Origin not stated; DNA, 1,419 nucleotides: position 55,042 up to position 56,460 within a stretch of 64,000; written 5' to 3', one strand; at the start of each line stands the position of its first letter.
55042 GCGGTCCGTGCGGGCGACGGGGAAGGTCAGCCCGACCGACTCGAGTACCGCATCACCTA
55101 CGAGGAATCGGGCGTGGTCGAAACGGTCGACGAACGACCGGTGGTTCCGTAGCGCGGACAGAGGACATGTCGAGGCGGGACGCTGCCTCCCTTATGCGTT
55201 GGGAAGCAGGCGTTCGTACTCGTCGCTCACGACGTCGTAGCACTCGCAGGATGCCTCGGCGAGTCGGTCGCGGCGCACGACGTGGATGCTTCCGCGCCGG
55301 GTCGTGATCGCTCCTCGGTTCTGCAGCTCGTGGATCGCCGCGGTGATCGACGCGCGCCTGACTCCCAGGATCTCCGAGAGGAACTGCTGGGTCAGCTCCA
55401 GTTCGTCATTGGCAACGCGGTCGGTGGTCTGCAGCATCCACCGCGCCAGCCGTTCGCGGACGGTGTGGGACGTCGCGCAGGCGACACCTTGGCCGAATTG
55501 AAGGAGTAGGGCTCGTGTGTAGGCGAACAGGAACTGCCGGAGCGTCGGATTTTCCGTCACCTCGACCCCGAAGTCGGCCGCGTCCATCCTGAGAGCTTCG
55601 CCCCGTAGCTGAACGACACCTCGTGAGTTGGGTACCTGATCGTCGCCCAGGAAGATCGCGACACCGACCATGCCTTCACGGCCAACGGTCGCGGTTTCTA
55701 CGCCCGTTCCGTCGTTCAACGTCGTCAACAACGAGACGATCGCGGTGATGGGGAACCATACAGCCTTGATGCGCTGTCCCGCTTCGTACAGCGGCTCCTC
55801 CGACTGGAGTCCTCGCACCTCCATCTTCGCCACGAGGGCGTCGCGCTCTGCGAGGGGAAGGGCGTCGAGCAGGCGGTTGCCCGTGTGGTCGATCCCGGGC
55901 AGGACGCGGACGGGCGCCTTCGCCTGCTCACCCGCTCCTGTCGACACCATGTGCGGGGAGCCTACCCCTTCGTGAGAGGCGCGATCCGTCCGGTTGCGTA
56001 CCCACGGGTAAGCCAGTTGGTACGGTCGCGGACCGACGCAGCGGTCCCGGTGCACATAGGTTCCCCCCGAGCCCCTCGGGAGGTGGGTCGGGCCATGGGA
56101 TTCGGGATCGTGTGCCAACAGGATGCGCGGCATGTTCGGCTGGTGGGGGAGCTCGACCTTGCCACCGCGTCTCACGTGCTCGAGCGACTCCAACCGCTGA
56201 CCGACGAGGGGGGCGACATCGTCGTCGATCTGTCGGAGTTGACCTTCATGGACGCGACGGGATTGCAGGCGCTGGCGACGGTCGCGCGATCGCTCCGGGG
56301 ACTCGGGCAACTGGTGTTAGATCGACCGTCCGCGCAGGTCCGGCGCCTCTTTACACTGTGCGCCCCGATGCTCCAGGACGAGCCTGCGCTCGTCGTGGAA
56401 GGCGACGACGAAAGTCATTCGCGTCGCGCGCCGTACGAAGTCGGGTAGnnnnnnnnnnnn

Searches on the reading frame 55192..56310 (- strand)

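Call 12: search_protein_families(library=pfam, proteins=[window:55192-56310:-])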
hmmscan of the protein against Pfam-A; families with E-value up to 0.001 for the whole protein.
window:55192-56310:- (372 aa): 3 families
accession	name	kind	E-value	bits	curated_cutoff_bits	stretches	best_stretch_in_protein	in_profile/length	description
PF13545.12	HTH_Crp_2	-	1.2e-12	48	27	1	286-352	1-69/70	Crp-like helix-turn-helix domain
PF00027.35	cNMP_binding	-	0.00026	21.4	27.5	1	168-247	4-82/89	Cyclic nucleotide-binding domain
PF12802.13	MarR_2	-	0.00068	20.2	27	0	304-339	20-54/61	MarR family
